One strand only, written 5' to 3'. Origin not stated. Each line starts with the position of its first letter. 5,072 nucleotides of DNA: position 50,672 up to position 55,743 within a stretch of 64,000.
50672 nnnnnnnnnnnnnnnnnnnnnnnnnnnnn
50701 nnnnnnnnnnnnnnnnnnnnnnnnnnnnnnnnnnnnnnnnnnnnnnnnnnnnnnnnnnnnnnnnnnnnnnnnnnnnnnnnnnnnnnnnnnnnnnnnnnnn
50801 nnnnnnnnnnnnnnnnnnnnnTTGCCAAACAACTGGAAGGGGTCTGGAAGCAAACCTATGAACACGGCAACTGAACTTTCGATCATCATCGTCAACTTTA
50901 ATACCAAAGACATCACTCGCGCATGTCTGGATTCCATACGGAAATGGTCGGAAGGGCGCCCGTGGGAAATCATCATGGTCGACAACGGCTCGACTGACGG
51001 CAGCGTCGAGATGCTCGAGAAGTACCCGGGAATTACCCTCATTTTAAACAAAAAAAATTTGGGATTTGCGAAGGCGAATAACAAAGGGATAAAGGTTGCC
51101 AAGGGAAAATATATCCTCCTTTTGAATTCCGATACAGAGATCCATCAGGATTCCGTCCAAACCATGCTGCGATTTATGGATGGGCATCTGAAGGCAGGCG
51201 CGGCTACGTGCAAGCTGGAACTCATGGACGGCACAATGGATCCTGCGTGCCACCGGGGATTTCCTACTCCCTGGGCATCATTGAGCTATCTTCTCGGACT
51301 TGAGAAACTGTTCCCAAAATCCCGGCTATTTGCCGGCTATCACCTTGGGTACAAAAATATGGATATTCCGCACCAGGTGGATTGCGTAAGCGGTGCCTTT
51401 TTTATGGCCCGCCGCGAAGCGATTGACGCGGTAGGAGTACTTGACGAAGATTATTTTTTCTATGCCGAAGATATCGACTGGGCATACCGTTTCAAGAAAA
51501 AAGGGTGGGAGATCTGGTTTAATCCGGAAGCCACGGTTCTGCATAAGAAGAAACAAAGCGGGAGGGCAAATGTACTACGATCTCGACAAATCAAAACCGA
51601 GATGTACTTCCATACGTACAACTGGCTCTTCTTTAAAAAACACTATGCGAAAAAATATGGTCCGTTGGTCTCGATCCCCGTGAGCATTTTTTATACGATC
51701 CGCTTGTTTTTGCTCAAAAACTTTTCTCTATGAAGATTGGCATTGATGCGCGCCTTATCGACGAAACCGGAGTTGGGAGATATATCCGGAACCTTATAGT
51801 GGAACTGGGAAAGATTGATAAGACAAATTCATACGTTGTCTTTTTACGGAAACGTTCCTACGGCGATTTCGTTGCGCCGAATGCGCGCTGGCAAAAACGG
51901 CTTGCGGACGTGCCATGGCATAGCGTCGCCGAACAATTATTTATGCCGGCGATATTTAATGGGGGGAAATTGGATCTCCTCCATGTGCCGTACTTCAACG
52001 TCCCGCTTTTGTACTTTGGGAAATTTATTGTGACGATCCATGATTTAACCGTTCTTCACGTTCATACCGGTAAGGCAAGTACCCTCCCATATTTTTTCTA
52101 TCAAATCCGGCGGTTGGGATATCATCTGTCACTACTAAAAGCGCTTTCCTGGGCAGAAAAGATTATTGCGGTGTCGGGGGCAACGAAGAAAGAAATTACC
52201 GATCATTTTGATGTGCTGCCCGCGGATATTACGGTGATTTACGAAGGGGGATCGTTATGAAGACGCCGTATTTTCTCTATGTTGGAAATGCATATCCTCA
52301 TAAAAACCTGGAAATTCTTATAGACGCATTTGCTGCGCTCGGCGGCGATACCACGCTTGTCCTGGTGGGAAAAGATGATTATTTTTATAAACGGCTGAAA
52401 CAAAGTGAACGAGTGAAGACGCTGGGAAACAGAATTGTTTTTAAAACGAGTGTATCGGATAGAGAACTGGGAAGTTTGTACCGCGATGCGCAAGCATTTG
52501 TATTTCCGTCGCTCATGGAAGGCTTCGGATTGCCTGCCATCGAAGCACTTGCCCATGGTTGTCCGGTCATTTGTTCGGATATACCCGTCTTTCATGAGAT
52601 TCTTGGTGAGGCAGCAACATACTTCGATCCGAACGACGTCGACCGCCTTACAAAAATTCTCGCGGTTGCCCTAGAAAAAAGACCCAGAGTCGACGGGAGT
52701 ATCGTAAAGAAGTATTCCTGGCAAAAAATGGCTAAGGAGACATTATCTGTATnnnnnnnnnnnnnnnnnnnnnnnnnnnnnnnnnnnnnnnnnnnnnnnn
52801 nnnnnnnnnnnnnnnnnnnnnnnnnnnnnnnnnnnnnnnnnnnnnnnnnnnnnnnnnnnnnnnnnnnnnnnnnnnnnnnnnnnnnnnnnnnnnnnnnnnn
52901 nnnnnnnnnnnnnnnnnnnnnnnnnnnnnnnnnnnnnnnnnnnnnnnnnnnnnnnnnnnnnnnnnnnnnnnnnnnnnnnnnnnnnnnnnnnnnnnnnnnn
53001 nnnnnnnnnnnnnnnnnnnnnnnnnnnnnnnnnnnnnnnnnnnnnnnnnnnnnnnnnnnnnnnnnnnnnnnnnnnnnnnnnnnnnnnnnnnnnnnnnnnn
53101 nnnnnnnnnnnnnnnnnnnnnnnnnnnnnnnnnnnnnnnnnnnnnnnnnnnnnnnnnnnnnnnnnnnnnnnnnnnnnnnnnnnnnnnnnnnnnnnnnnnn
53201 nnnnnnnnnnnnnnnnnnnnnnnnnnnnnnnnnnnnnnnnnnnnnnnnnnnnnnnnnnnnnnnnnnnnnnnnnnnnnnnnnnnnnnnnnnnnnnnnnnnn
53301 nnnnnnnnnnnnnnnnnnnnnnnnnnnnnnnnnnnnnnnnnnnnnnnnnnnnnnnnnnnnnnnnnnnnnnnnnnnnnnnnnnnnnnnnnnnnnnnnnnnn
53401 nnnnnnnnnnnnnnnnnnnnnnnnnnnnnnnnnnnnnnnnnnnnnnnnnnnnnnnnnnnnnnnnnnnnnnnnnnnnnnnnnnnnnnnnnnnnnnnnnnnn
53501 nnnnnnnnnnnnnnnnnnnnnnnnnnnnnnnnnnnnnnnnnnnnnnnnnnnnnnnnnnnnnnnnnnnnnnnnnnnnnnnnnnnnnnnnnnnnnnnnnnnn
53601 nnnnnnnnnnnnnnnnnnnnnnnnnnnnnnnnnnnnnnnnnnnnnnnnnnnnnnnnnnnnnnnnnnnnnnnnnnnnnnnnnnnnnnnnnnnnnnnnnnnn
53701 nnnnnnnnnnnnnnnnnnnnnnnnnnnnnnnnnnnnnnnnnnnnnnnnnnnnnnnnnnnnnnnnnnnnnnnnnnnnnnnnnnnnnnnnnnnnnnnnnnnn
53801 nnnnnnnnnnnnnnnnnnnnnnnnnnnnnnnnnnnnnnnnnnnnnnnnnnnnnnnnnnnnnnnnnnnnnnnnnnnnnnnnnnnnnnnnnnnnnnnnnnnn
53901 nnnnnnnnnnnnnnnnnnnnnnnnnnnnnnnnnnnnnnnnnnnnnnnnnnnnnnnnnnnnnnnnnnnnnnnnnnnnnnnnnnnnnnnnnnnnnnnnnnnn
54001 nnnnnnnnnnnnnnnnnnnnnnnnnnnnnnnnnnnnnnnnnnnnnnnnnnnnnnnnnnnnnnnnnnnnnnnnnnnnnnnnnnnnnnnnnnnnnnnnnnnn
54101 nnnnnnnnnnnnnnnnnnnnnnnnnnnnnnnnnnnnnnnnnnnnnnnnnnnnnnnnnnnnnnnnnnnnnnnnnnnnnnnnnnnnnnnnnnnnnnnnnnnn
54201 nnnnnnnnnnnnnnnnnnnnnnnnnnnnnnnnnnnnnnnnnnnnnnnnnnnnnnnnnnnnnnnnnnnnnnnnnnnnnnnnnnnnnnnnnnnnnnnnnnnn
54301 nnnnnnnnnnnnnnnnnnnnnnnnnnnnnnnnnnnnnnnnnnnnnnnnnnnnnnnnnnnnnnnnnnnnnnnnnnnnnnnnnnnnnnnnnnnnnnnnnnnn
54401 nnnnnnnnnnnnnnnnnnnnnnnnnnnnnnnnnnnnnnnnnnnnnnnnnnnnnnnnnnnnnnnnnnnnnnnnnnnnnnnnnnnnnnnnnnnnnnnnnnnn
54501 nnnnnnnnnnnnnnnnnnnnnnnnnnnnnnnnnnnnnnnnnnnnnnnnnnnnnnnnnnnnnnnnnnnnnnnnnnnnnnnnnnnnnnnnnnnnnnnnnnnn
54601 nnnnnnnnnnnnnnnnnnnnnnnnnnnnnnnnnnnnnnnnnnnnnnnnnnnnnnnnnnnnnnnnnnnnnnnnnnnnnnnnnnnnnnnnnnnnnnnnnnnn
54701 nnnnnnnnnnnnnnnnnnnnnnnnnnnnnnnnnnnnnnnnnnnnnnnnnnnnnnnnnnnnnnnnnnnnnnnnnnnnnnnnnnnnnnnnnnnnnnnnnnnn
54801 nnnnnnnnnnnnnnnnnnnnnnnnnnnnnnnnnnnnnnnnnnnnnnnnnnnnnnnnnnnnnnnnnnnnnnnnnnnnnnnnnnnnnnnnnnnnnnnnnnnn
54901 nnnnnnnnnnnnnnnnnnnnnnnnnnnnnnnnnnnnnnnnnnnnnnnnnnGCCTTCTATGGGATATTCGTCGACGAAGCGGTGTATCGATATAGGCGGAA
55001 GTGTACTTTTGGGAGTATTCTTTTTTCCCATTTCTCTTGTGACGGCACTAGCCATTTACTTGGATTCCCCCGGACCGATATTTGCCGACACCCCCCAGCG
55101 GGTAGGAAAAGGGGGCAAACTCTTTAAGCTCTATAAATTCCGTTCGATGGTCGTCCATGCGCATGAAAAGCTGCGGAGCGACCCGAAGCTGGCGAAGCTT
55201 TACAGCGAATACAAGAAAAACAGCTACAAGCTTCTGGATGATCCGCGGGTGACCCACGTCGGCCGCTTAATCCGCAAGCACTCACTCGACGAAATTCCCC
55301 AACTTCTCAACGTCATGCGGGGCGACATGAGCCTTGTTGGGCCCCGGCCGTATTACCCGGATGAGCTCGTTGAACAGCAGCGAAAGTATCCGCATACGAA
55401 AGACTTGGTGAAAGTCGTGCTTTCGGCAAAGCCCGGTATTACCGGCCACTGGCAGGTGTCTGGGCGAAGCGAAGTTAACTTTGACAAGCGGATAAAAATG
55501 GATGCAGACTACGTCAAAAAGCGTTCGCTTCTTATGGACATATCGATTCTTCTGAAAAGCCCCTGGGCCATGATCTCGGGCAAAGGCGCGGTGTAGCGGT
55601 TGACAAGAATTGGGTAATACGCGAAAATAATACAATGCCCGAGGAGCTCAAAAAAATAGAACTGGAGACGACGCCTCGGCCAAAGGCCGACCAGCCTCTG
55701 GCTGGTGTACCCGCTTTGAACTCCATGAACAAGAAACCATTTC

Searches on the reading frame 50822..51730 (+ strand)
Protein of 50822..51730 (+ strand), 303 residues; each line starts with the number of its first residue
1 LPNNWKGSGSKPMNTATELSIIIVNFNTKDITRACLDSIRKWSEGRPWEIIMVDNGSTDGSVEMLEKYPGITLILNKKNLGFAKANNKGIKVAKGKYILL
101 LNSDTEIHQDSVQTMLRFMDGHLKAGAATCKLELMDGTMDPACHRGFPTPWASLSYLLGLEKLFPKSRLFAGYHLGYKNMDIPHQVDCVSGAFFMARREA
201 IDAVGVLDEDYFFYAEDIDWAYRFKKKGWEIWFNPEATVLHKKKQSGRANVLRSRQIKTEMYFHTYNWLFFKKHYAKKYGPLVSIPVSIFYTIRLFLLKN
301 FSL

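Call 10: search_protein_families(library=pfam, proteins=[window:50822-51730:+], max_evalue=0.01)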
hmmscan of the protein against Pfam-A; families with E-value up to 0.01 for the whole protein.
window:50822-51730:+ (303 aa): 7 families
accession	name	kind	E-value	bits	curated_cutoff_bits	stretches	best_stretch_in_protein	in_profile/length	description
PF00535.33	Glycos_transf_2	-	1.1e-29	103.9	23.3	1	20-128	1-112/168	Glycosyl transferase family 2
PF13641.12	Glyco_tranf_2_3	-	3.3e-18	67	27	1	19-274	3-224/230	Glycosyltransferase like family 2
PF13632.12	Glyco_trans_2_3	-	4.6e-09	36.8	27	1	97-247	1-128/198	Glycosyl transferase family group 2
PF13506.12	Glyco_transf_21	-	9.1e-05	22.4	21.7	1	88-245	24-158/174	Glycosyl transferase family 21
PF10111.15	Glyco_tranf_2_2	-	9.2e-05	22.5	27.3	1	46-118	28-105/276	Glycosyltransferase like family 2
PF13712.12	Glyco_tranf_2_5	-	0.0033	17.6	27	0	181-255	130-203/210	Glycosyltransferase like family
PF13704.12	Glyco_tranf_2_4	-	0.0036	18.2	27.5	1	49-85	21-57/98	Glycosyl transferase family 2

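Call 44: search_protein_families(library=ncbifam, proteins=[window:50822-51730:+], max_evalue=0.001)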
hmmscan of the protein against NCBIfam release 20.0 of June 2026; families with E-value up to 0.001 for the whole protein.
window:50822-51730:+ (303 aa): 20 families
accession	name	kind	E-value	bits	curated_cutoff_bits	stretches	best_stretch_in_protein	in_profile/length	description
NF041875.1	EPS_EpsD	equivalog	9.2e-21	74.6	370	1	19-248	1-213/325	exopolysaccharide biosynthesis glycosyltransferase EpsD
TIGR03937.1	PgaC_IcaA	equivalog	7.7e-20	71.2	422.3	2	10-129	38-160/407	poly-beta-1,6-N-acetyl-D-glucosamine synthase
NF007482.0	PRK10073.1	equivalog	2.8e-18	66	423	1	13-118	2-109/334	glycosyltransferase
NF038302.1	EPS_HpsE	equivalog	3.5e-18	65.6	300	2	18-132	2-124/307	hormogonium polysaccharide biosynthesis glycosyltransferase HpsE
TIGR03965.1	mycofact_glyco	equivalog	1.3e-16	60.5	280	2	186-245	226-284/467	mycofactocin biosynthesis glycosyltransferase MftF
TIGR01556.1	rhamnosyltran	subfamily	1.2e-15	57.5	200.55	2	49-122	23-101/281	rhamnosyltransferase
NF047683.1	TeichurnBiosyTuaG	equivalog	3.6e-15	56.3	400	1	15-129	4-121/252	teichuronic acid biosynthesis protein TuaG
TIGR04283.1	glyco_like_mftF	equivalog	8.3e-14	51.7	182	1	19-133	1-112/221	TIGR04283 family arsenosugar biosynthesis glycosyltransferase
TIGR03111.1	glyc2_xrt_Gpos1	hypoth_equivalog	6.4e-12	45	363.95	1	11-120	43-157/439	TIGR03111 family XrtG-associated glycosyltransferase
TIGR04009.1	wcaE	equivalog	8.3e-12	44.9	369.2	1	19-115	3-103/248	colanic acid biosynthesis glycosyltransferase WcaE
NF038299.1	EPS_HpsN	equivalog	1.1e-10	41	425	1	19-272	3-252/317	hormogonium polysaccharide biosynthesis glycosyltransferase HpsN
NF053739.1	GlytfEpsEBac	equivalog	3.9e-08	32.6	450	1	19-121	3-109/265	glycosyltransferase EpsE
TIGR04242.1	nodulat_NodC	equivalog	9.3e-08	31.4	550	1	11-129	42-165/395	chitooligosaccharide synthase NodC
NF050050.1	ProtGlycPglI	equivalog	5.1e-07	29.3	500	1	18-130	3-119/306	GalNAc(5)-diNAcBac-PP-undecaprenol beta-1,3-glucosyltransferase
NF007453.0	PRK10018.1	equivalog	5e-05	23.1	382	1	18-117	7-109/280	colanic acid biosynthesis glycosyltransferase WcaA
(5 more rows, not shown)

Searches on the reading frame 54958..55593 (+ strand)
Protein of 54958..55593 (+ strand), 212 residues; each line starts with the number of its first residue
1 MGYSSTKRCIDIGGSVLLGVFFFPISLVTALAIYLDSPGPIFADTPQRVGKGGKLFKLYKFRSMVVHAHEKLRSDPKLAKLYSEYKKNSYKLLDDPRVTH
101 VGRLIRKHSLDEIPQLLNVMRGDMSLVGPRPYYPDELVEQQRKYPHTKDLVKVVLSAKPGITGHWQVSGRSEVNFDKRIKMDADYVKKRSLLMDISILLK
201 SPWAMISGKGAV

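Call 44: search_protein_families(library=ncbifam, proteins=[window:54958-55593:+], max_evalue=0.001)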
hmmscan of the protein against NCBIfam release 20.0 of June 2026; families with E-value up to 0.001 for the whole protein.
window:54958-55593:+ (212 aa): 10 families
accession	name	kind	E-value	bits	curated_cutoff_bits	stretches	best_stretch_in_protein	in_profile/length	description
TIGR03025.1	EPS_sugtrans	subfamily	6.9e-71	239.8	295.55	1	6-211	257-444/445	exopolysaccharide biosynthesis polyprenyl glycosylphosphotransferase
TIGR03022.1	WbaP_sugtrans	subfamily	1.3e-67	229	403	1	6-211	258-455/456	undecaprenyl-phosphate galactose phosphotransferase WbaP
NF052601.1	undeca_RfbP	equivalog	3.1e-56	190.4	330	1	5-203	43-233/244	undecaprenyl-phosphate galactose phosphotransferase family protein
TIGR03023.1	WcaJ_sugtrans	equivalog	6.1e-56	190.6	410.75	1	5-211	261-452/453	undecaprenyl-phosphate glucose phosphotransferase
NF041877.1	EPS_EpsZ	equivalog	5.1e-49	167.2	800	1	6-211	265-458/459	exopolysaccharide biosynthesis polyisoprenyl-phosphate hexose-1-phosphate transferase EpsZ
NF011751.0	PRK15204.1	equivalog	2.4e-46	158.3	907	1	7-210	280-474/476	undecaprenyl-phosphate galactose phosphotransferase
TIGR03013.1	EpsB_2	subfamily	3.1e-42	145.2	393.35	1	5-211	253-442/443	TIGR03013 family XrtA/PEP-CTERM system glycosyltransferase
NF007518.0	PRK10124.1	equivalog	1.5e-30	106.4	684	1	7-199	274-451/464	undecaprenyl-phosphate glucose phosphotransferase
NF050817.1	PolSacchBiosHfsE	equivalog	5e-28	98.1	750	1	7-199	272-453/467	polysaccharide biosynthesis protein HfsE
NF045514.1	glycotran_HepC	equivalog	1.6e-25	89.7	140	1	5-132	115-212/220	heterocyst development glycosyltransferase HepC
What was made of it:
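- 54958..55596 (+): Initiating polyprenyl-phosphate phosphoglycosyltransferase (Bac_transf, WbaP C-domain type). NCBIfam TIGR03025 at 7e-71 (call 44).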
